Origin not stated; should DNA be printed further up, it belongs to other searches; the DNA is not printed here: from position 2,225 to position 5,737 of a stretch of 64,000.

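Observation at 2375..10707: One tightly coupled operon joins an M50 site-2 protease and HtrA to a TolC-MFP-CzcA metal efflux pump, and nikR overlaps its 3' end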

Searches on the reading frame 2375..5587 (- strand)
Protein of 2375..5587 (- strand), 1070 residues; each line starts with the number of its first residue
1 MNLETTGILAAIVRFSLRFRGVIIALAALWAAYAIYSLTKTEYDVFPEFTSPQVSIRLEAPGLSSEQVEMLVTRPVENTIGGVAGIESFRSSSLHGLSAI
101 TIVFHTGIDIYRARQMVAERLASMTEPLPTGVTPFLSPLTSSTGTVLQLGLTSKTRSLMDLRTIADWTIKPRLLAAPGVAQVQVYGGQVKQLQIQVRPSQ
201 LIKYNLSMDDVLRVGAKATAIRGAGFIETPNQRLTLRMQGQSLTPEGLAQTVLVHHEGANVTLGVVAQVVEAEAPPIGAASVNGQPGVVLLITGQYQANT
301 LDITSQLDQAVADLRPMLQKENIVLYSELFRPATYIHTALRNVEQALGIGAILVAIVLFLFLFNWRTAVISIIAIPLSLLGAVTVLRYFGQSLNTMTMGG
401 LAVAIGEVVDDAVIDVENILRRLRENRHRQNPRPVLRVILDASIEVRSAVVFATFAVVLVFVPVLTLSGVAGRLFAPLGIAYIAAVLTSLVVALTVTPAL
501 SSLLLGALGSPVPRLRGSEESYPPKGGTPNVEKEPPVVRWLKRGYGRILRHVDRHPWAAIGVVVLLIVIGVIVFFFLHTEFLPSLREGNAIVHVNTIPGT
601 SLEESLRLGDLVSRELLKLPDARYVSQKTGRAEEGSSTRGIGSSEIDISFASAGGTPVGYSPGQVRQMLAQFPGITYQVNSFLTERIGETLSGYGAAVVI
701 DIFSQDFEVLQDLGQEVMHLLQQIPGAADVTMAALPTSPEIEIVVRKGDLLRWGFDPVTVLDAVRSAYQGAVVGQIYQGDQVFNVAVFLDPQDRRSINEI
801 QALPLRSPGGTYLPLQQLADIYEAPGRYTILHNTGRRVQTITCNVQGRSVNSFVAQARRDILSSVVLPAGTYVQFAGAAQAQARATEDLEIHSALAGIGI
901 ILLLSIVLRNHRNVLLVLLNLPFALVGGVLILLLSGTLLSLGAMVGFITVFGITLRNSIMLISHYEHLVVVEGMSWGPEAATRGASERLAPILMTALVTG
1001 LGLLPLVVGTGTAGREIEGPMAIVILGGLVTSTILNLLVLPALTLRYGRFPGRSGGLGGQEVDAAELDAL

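Call 8: search_protein_families(library=pfam, proteins=[window:2375-5587:-])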
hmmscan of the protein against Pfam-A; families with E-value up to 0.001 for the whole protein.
window:2375-5587:- (1070 aa): 2 families
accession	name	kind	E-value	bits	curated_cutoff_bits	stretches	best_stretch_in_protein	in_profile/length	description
PF00873.25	ACR_tran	-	8.4e-233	775.7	28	1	13-1043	2-1016/1021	AcrB/AcrD/AcrF family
PF02355.23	SecD_SecF_C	-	2.6e-06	27.4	20.5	1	343-497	33-183/189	Protein export membrane protein SecD/SecF, C-terminal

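Call 9: search_protein_families(library=ncbifam, proteins=[window:2375-5587:-], max_evalue=0.00001)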
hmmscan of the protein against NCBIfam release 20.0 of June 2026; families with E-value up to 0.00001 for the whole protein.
window:2375-5587:- (1070 aa): 12 families
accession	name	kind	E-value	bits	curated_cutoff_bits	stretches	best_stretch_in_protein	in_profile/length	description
TIGR00914.1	2A0601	subfamily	4.2e-197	657.2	701.45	1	10-1044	3-1032/1051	CusA/CzcA family heavy metal efflux RND transporter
NF033617.1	RND_permease_2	subfamily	1e-143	480.6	1250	1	27-1043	15-1003/1009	multidrug efflux RND transporter permease subunit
NF000282.2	RND_permease_1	subfamily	8.4e-109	365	1250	1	32-1042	20-1022/1029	multidrug efflux RND transporter permease subunit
TIGR00915.1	2A0602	subfamily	1.3e-96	324.5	940.35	1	33-1043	22-1024/1050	efflux RND transporter permease subunit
NF007905.0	PRK10614.1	equivalog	4.3e-94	316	1774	1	45-1049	36-1010/1025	multidrug efflux RND transporter permease subunit MdtC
NF007798.0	PRK10503.1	equivalog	2e-85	287.3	1584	1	43-1049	43-1024/1040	MdtB/MuxB family multidrug efflux RND transporter permease subunit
NF007842.1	PRK10555.1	equivalog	6.9e-69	232.7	1854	1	22-1053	14-1033/1036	multidrug efflux RND transporter permease AcrD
NF007133.0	PRK09579.1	equivalog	1.2e-63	215.1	1763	1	36-1043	27-998/1017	multidrug efflux RND transporter permease subunit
NF007131.0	PRK09577.1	equivalog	3.4e-62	210.5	1768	1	22-1050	14-1025/1045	multidrug efflux RND transporter permease subunit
NF011706.2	PRK15127.1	equivalog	2.3e-58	198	2150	1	23-1043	15-1025/1049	multidrug efflux RND transporter permease subunit AcrB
NF000037.1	RND_perm_OqxB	exception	1.6e-56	191.7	2200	2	33-509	27-503/1050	multidrug efflux RND transporter permease subunit OqxB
TIGR00921.1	2A067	subfamily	3.3e-08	32.1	351.9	1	343-570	194-401/733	hydrophobe/amphiphile efflux-3 (HAE3) family transporter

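Call 37: search_solved_structures(query=window:2375-5587:-, max_evalue=1e-30, show_alignments=2)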
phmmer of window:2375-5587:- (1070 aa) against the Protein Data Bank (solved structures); distinct sequences matched with E-value up to 1e-30: 80 (the best 60 are shown).
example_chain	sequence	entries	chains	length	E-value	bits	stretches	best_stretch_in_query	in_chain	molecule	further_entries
4k0e_A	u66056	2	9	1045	8.4e-118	398.3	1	12-1044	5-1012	Heavy metal cation tricomponent efflux pump ZneA(CzcA-like)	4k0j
3k07_A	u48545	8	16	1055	4.3e-98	333.1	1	12-1043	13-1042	Cation efflux system protein cusA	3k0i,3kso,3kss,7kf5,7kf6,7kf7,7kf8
3t51_A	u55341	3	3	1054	4.5e-98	333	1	12-1043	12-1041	Cation efflux system protein CusA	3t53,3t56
3ne5_A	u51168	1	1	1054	5e-98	332.9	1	12-1043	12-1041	Cation efflux system protein cusA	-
4dnr_A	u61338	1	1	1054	5.6e-98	332.7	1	12-1043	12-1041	Cation efflux system protein CusA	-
4dop_A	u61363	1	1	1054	2.9e-97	330.4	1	12-1043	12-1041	Cation efflux system protein CusA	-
4dnt_A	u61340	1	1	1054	7.3e-97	329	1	12-1043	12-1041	Cation efflux system protein CusA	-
9lyq_B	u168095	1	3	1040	4.2e-73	250.4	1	40-1050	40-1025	Multidrug resistance protein MdtB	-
21fo_A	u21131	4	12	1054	3.3e-62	214.3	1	24-1042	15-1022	Multidrug resistance protein MexB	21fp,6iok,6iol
3w9i_A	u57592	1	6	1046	4.5e-62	213.8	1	24-1042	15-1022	Multidrug resistance protein MexB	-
8f3e_A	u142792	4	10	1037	4.6e-62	213.8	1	19-1051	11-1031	Efflux pump membrane transporter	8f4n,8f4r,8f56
2v50_A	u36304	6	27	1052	4.6e-62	213.8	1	24-1042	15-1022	MULTIDRUG RESISTANCE PROTEIN MEXB | Efflux pump membrane transporter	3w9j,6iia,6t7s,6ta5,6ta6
8z1u_A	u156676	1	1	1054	5.5e-62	213.5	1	23-1050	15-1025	Efflux pump membrane transporter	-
9e9f_B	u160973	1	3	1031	6.9e-62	213.2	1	23-1050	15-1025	Efflux pump membrane transporter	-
6z12_A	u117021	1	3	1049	9.9e-61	209.4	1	25-1045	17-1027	Efflux pump membrane transporter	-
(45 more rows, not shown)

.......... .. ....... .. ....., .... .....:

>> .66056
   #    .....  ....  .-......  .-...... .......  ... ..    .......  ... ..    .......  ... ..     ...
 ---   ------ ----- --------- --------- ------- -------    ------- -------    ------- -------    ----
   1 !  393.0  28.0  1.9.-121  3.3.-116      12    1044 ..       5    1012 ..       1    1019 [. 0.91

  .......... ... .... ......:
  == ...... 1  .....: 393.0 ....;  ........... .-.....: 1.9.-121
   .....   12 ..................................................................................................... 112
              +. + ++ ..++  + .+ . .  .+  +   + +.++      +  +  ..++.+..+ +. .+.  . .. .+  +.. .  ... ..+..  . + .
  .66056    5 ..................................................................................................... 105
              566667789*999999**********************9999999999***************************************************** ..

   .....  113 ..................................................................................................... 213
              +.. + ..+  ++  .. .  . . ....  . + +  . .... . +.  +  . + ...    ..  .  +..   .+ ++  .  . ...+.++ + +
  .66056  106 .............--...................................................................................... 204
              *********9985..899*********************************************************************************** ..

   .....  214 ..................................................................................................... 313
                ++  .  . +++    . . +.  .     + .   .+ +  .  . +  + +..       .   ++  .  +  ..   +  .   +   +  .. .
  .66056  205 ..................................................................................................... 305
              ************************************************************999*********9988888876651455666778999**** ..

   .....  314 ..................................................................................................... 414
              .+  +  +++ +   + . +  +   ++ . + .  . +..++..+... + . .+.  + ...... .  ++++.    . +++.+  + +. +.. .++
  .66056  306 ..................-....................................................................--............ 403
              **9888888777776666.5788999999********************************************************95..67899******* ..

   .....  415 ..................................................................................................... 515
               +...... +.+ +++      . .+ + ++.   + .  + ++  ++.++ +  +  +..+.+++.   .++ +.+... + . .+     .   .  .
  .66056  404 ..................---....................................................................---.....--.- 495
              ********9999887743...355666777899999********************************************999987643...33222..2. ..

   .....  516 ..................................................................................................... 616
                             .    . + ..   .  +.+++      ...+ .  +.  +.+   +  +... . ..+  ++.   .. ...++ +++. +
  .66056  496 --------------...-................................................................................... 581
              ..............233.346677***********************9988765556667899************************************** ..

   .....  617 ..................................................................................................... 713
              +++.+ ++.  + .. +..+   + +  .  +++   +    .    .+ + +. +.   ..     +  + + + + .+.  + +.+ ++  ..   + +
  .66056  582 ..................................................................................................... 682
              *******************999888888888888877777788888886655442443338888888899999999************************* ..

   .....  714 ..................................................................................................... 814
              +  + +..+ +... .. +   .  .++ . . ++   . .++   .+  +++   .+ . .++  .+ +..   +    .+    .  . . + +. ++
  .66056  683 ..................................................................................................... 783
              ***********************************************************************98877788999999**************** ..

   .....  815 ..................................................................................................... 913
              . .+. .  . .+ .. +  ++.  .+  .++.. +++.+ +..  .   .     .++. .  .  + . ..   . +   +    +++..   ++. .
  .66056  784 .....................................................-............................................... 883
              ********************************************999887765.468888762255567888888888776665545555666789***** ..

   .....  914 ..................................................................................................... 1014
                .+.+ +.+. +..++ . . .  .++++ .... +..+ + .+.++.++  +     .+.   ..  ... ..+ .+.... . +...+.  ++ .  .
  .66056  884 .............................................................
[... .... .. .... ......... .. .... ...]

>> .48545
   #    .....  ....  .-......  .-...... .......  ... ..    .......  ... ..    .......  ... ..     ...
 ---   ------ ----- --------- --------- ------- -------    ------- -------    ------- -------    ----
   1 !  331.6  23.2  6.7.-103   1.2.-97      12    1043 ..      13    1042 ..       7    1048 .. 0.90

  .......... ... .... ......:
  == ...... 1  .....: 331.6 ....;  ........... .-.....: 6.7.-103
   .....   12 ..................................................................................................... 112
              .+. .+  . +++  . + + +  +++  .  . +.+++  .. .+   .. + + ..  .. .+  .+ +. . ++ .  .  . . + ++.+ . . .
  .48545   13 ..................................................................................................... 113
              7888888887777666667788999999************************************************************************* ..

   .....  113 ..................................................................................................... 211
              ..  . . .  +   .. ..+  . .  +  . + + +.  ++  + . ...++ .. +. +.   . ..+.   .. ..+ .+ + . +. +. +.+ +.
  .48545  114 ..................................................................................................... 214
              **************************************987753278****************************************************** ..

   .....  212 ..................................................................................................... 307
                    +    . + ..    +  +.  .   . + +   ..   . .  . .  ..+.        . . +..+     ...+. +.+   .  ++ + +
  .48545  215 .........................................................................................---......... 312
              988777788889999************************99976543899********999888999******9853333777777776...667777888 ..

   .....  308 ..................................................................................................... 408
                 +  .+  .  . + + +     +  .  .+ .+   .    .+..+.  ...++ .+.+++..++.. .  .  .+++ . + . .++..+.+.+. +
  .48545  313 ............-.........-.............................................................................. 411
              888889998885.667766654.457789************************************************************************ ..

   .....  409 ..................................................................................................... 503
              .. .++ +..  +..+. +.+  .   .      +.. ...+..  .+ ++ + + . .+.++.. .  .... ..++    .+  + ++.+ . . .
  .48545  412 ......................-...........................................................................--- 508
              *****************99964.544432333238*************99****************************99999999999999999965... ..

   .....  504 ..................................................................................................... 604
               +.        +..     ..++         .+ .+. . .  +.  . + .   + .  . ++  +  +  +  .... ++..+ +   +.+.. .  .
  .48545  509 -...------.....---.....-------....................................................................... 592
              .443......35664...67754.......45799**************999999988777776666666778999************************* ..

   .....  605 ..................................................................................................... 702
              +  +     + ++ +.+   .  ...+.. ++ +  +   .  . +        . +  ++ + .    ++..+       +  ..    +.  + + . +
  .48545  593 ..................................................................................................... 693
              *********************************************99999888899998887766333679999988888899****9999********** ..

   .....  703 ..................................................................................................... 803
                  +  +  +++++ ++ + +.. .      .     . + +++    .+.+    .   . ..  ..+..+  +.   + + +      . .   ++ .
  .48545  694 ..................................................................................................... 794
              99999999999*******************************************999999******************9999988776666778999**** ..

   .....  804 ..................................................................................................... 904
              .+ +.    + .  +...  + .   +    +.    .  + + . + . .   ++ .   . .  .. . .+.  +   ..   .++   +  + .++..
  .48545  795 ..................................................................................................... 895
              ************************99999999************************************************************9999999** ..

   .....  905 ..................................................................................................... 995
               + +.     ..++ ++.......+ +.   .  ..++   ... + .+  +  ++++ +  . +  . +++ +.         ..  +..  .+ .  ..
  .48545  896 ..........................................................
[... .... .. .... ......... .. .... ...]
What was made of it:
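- On CusA/CzcA heavy-metal efflux RND (TIGR00914): It is nevertheless the best-scoring model (call 9), and ZneA and CusA are the best PDB hits (call 37).
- Closest known: HME-RND tripartite pumps: ZneCAB, CzcCBA, CusCBA, NieA-type. Same: The best sequence matches are ZneA and CusA (call 37).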

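Call 44: find_homologous_proteins(query=window:2375-5587:-, max_evalue=1e-50)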
Query window:2375-5587:- (1070 aa): 7998 proteins with E <= 1e-50 among 8000 candidates; the best 120 are listed.
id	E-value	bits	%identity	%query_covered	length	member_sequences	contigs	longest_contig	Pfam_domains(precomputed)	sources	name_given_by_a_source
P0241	0.0e+0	2296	100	100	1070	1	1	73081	PF02355.23,PF00873.26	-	-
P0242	0.0e+0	2036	89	99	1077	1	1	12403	PF03176.22,PF02355.23,PF00873.26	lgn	-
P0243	0.0e+0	1729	78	98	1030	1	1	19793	PF00873.26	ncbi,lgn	-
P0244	0.0e+0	1503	68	98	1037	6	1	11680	PF00873.26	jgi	jgi:CzcA family heavy metal efflux pump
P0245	0.0e+0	1426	65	98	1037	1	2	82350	PF03176.22,PF00873.26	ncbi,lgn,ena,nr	ncbi:MAG: efflux RND transporter permease subunit [Nitrospiraceae bacterium]|nr:efflux RND transport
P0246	0.0e+0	1416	64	98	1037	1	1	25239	PF03176.22,PF00873.26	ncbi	-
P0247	0.0e+0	1412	65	97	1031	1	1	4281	PF03176.22,PF00873.26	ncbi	-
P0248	0.0e+0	1406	64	98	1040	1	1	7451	PF00873.26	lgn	-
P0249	0.0e+0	1406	64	98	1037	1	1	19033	PF03176.22,PF00873.26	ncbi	-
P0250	0.0e+0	1404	63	100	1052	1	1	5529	PF03176.22,PF00873.26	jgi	jgi:CzcA family heavy metal efflux pump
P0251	0.0e+0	1392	64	98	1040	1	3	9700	PF03176.22,PF00873.26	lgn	-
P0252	0.0e+0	1391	63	98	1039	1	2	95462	PF03176.22,PF00873.26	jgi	jgi:CzcA family heavy metal efflux pump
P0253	0.0e+0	1389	64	97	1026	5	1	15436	PF00873.26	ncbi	ncbi:MAG: efflux RND transporter permease subunit [Desulfobacterales bacterium]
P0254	0.0e+0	1382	61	100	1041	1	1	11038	PF00873.26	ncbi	-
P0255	0.0e+0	1382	64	97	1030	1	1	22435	PF03176.22,PF00873.26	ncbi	-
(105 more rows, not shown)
